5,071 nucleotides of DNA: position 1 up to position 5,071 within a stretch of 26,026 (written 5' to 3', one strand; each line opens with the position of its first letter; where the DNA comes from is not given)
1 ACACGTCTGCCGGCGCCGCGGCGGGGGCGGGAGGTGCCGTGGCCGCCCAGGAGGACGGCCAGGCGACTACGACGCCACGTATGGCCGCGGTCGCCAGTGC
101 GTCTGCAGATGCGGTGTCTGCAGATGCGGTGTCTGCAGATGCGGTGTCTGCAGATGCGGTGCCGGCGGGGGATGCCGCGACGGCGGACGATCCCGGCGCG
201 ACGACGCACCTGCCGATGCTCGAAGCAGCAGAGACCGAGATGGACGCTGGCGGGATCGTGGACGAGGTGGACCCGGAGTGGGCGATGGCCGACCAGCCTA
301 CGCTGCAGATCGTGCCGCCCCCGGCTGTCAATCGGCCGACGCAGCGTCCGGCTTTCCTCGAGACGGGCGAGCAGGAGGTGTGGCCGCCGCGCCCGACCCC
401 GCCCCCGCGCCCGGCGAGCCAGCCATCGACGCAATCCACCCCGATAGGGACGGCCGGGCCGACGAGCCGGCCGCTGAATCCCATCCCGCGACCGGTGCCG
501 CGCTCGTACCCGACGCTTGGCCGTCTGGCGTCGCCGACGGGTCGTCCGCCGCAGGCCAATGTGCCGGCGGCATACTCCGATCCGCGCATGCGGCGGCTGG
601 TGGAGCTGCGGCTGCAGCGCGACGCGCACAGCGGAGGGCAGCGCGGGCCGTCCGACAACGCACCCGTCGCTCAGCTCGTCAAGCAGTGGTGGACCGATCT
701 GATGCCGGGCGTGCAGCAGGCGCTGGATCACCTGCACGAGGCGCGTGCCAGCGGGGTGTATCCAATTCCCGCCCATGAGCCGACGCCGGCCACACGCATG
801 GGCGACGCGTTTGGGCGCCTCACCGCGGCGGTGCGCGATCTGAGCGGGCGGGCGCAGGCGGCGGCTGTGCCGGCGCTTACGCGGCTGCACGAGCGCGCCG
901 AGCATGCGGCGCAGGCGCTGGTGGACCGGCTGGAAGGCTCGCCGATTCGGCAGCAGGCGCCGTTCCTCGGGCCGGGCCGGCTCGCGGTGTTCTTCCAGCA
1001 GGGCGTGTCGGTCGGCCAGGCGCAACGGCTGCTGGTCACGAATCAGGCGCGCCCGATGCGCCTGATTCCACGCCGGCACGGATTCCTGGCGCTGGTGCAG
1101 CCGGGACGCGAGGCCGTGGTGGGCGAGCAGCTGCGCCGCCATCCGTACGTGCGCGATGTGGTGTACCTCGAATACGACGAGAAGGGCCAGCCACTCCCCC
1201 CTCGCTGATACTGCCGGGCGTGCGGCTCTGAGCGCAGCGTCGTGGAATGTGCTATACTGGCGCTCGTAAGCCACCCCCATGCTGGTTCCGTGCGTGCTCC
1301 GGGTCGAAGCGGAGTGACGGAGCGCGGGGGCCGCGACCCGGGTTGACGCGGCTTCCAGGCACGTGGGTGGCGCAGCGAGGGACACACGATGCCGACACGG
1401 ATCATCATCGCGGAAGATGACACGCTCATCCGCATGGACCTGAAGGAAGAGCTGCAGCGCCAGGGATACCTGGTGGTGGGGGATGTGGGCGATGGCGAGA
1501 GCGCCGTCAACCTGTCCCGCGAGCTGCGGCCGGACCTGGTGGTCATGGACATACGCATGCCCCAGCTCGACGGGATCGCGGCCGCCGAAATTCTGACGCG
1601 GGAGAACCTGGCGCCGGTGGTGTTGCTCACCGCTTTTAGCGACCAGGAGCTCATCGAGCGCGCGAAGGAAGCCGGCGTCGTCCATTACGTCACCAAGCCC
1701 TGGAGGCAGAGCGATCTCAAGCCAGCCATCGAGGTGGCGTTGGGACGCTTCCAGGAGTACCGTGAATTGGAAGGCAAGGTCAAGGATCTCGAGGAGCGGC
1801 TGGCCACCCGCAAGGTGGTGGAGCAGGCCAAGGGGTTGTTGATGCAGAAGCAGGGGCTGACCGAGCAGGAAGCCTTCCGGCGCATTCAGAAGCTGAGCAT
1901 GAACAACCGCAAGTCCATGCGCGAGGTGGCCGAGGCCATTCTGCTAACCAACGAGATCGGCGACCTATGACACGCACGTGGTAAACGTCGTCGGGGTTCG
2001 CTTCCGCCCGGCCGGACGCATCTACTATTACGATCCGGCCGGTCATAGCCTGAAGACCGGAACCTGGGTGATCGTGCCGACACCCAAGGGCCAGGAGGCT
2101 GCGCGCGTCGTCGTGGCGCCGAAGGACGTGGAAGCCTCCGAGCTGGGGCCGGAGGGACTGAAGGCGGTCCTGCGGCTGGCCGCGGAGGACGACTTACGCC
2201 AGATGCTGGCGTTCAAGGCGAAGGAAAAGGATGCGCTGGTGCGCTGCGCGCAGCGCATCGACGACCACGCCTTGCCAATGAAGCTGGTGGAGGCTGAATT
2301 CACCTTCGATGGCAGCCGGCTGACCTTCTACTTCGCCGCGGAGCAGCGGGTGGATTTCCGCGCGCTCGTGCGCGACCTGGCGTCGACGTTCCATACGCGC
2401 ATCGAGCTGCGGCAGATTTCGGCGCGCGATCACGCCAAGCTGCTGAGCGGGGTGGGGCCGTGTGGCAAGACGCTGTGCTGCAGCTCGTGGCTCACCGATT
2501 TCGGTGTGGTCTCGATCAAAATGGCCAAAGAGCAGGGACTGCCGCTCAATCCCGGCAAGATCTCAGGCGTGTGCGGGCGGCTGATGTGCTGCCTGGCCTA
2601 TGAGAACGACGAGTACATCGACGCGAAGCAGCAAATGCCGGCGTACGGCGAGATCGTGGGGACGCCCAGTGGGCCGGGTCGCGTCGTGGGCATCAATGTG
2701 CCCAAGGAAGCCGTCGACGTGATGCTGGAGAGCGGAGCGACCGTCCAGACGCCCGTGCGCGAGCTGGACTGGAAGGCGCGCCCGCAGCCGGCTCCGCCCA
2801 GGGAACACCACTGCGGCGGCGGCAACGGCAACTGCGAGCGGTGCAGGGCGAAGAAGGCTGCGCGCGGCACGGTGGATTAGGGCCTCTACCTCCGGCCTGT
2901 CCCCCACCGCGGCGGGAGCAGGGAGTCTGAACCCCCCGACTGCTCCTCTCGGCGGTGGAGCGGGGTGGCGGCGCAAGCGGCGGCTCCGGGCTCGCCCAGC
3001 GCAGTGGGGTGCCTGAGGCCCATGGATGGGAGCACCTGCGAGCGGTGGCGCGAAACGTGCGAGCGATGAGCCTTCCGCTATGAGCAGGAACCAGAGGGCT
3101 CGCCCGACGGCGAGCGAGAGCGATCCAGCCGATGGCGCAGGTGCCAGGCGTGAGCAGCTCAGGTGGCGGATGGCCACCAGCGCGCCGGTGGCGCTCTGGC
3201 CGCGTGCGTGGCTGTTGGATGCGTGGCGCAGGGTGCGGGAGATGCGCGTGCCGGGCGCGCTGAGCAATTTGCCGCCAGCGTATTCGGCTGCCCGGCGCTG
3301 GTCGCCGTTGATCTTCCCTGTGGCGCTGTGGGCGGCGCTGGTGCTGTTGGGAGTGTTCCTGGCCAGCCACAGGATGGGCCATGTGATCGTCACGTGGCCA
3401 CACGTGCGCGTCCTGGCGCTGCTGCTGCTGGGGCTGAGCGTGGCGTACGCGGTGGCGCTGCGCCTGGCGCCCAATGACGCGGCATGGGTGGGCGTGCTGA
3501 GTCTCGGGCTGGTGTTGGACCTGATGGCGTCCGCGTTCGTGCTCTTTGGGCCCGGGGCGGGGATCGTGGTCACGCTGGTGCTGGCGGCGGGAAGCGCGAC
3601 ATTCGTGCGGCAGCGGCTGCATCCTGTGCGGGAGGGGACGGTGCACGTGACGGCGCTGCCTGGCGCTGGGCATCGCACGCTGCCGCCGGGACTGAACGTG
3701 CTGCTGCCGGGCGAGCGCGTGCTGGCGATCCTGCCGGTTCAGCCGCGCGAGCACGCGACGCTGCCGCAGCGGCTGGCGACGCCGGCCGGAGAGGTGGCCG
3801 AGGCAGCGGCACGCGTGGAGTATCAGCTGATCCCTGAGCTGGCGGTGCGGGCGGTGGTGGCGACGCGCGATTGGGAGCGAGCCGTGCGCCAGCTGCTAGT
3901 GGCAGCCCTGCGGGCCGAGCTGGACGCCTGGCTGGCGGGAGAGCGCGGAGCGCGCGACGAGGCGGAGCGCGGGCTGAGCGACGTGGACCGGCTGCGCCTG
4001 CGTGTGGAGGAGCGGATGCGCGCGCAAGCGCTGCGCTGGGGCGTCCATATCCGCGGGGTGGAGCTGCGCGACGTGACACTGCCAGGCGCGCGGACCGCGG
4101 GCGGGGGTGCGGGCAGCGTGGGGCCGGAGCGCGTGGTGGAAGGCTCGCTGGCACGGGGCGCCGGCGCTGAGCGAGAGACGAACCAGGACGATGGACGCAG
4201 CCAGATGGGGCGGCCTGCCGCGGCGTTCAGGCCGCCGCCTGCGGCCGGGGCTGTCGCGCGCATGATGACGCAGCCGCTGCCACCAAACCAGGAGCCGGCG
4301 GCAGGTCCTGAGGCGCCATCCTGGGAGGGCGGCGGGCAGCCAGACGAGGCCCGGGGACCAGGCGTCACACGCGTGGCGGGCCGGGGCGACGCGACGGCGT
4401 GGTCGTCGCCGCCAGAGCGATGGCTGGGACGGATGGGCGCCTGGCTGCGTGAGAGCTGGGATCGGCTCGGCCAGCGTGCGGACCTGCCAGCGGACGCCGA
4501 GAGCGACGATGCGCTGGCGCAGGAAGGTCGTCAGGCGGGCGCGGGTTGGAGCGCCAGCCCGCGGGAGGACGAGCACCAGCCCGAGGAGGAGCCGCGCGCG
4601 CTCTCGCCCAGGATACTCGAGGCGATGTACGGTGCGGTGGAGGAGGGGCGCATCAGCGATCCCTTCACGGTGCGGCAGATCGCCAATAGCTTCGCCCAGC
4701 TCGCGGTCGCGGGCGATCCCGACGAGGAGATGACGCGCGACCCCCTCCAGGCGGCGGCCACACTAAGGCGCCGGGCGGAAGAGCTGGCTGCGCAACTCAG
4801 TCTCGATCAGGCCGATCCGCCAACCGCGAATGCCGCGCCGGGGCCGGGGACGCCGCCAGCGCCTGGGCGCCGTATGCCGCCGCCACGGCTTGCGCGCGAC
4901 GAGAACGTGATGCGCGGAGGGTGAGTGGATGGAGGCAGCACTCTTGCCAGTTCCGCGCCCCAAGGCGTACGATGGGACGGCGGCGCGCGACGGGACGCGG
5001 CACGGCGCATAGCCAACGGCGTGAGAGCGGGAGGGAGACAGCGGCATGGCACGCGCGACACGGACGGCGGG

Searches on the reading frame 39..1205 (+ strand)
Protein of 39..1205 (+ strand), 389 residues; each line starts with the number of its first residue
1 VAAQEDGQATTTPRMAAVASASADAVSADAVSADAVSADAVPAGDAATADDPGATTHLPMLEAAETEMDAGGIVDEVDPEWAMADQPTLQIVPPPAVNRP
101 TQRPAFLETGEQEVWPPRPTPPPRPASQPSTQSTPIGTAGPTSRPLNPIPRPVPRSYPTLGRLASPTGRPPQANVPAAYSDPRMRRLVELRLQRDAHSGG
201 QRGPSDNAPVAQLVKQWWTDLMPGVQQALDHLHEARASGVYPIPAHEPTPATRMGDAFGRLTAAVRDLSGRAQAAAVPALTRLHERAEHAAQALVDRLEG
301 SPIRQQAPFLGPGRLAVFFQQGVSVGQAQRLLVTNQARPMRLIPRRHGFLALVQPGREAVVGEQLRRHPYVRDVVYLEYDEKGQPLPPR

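Call 7: search_protein_families(library=pfam, proteins=[window:39-1205:+], max_evalue=0.001)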
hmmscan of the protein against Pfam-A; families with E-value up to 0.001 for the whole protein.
window:39-1205:+ (389 aa): 0 families

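Call 81: search_protein_families(library=padloc, proteins=[window:39-1205:+], max_evalue=0.001)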
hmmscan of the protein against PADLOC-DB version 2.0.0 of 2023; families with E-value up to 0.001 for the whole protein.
window:39-1205:+ (389 aa): 0 families

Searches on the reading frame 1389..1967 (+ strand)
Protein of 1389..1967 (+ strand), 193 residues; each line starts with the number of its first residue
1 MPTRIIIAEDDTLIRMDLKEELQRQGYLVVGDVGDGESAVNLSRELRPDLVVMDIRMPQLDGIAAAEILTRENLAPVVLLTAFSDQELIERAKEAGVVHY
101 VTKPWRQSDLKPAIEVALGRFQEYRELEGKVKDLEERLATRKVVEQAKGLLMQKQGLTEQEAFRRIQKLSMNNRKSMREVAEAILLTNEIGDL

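Call 7: search_protein_families(library=pfam, proteins=[window:1389-1967:+], max_evalue=0.001)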
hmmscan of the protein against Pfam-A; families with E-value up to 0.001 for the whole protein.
window:1389-1967:+ (193 aa): 2 families
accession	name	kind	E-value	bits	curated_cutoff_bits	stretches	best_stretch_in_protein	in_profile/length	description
PF00072.30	Response_reg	-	1.6e-26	93.1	30.2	1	5-114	1-110/111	Response regulator receiver domain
PF03861.19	ANTAR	-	1.9e-24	85.6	27.3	1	133-185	2-54/54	ANTAR domain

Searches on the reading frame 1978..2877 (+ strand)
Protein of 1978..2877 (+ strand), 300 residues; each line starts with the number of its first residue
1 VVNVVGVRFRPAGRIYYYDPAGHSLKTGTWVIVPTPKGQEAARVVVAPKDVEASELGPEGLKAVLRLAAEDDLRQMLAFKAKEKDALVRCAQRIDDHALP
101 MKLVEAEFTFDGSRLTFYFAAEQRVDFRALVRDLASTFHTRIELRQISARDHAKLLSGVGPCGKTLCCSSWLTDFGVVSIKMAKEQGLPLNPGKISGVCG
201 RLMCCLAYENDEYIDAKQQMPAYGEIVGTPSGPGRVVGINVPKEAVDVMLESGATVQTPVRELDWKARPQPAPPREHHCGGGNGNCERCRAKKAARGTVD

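Call 7: search_protein_families(library=pfam, proteins=[window:1978-2877:+], max_evalue=0.001)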
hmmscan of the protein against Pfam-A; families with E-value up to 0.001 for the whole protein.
window:1978-2877:+ (300 aa): 1 family
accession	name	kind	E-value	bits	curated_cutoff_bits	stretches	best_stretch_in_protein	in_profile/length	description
PF04468.17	PSP1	-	8.5e-34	116.2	27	1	62-147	1-86/86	PSP1 C-terminal conserved region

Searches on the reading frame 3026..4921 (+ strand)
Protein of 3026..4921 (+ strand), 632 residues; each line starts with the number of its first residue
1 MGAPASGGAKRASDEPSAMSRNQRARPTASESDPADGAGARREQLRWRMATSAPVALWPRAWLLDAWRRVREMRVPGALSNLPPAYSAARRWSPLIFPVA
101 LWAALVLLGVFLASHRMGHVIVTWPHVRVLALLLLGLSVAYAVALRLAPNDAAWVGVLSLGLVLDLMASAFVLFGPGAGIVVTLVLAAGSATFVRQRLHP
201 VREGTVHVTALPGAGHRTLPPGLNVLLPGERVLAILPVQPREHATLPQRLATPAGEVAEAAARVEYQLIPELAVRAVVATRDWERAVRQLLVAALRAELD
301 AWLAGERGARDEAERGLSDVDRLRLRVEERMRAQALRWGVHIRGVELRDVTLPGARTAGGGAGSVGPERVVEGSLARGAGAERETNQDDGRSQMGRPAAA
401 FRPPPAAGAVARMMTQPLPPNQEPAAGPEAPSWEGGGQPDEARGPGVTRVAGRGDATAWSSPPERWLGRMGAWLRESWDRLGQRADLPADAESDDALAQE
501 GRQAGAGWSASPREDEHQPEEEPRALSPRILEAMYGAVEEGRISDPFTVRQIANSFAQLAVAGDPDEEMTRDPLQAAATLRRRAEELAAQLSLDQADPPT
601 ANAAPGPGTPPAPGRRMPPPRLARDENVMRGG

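Call 7: search_protein_families(library=pfam, proteins=[window:3026-4921:+], max_evalue=0.001)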
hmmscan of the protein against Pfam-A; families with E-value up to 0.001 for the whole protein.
window:3026-4921:+ (632 aa): 1 family
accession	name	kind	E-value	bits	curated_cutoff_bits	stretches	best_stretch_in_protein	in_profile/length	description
PF01145.31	Band_7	-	6.1e-08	33.4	23.6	1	203-353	5-148/176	SPFH domain / Band 7 family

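Call 81: search_protein_families(library=padloc, proteins=[window:3026-4921:+], max_evalue=0.001)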
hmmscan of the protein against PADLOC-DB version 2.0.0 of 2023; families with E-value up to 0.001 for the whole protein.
window:3026-4921:+ (632 aa): 0 families
